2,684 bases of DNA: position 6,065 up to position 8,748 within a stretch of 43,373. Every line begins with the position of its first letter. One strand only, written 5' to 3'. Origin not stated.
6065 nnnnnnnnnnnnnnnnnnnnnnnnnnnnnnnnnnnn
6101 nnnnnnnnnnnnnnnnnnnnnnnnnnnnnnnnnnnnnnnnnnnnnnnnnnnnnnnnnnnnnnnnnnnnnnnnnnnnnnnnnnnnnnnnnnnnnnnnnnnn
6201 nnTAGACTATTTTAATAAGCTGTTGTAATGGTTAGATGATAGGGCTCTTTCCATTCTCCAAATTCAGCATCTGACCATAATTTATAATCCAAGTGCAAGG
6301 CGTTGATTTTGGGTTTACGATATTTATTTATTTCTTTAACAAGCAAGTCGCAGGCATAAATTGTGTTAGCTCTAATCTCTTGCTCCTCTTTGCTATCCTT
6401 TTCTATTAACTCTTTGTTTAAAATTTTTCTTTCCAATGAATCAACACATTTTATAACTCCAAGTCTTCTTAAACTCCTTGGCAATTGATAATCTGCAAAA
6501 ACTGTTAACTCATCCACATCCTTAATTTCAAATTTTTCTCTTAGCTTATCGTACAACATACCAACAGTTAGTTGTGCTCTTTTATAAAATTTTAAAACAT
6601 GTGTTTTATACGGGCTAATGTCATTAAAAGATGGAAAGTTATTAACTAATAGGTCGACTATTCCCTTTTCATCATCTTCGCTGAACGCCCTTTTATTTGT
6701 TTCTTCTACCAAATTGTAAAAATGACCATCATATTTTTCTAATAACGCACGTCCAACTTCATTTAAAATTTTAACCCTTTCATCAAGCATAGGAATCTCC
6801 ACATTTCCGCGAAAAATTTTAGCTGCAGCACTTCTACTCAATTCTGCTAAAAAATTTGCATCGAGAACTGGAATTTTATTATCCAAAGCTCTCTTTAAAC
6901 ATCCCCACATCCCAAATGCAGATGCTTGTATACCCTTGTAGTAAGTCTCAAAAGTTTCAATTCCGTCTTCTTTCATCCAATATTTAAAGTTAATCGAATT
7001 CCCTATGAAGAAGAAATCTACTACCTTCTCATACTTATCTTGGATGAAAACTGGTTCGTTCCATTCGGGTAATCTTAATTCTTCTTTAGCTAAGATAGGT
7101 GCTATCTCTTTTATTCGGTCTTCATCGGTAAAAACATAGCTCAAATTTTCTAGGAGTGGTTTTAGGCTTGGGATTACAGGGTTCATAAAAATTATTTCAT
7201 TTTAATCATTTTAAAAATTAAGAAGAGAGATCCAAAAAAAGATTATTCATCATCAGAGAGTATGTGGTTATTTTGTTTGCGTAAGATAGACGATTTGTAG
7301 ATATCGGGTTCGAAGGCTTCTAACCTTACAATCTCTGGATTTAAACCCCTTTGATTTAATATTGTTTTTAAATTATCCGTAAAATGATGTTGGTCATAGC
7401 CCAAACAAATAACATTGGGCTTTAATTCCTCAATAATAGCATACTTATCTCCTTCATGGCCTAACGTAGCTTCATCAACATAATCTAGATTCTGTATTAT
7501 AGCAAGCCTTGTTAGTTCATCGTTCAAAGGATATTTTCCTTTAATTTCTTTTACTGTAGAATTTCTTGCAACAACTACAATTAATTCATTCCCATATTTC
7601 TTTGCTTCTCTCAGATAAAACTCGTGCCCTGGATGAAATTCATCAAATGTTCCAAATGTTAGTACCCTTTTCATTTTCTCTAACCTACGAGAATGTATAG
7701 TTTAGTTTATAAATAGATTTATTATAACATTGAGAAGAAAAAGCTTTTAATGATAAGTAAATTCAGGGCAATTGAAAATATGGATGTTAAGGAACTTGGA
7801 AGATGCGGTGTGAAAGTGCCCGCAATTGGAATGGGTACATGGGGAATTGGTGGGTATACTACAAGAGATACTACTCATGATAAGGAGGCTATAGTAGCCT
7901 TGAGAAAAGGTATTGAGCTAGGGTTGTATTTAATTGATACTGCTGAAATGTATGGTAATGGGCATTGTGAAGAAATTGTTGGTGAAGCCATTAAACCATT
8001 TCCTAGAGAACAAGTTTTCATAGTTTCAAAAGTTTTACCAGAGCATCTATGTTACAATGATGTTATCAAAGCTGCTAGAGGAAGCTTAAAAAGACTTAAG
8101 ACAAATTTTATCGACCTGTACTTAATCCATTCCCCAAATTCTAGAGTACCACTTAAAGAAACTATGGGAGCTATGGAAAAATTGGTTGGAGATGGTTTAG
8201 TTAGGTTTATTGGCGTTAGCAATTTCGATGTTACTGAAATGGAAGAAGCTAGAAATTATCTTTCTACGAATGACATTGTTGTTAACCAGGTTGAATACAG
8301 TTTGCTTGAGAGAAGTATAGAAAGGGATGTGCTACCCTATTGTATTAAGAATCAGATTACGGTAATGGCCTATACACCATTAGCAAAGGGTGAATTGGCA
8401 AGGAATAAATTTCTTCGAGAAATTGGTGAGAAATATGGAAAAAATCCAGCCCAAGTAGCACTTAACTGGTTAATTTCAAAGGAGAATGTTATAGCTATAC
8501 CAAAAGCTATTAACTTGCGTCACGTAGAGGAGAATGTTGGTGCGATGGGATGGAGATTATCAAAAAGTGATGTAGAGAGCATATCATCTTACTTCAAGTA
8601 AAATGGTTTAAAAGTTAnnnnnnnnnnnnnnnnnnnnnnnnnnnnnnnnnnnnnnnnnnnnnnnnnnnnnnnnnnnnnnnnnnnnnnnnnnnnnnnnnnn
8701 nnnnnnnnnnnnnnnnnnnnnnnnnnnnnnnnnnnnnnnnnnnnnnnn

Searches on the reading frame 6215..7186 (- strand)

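Call 26: search_protein_families(library=pfam, proteins=[window:6215-7186:-])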
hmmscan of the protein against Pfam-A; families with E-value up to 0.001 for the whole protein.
window:6215-7186:- (324 aa): 1 family
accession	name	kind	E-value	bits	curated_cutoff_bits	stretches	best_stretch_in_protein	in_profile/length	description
PF10343.14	Q_salvage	-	9.9e-64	216.1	25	1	50-319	5-280/285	Queuosine salvage protein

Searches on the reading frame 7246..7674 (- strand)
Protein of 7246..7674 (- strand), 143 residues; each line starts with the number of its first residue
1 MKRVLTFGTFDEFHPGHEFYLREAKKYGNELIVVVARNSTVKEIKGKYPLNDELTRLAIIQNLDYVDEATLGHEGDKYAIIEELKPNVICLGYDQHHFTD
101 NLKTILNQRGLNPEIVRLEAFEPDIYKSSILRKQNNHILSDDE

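Call 26: search_protein_families(library=pfam, proteins=[window:7246-7674:-])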
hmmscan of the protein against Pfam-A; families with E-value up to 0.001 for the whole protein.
window:7246-7674:- (143 aa): 1 family
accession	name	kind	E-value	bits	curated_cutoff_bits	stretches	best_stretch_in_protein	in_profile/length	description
PF01467.32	CTP_transf_like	-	3e-15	57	21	1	5-133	1-132/133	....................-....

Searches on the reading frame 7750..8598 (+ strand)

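Call 26: search_protein_families(library=pfam, proteins=[window:7750-8598:+])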
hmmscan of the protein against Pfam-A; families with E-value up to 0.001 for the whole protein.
window:7750-8598:+ (283 aa): 1 family
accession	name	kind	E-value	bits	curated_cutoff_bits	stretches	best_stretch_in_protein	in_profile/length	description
PF00248.27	Aldo_ket_red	-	2.5e-64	217.6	24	1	26-280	2-288/291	Aldo/keto reductase family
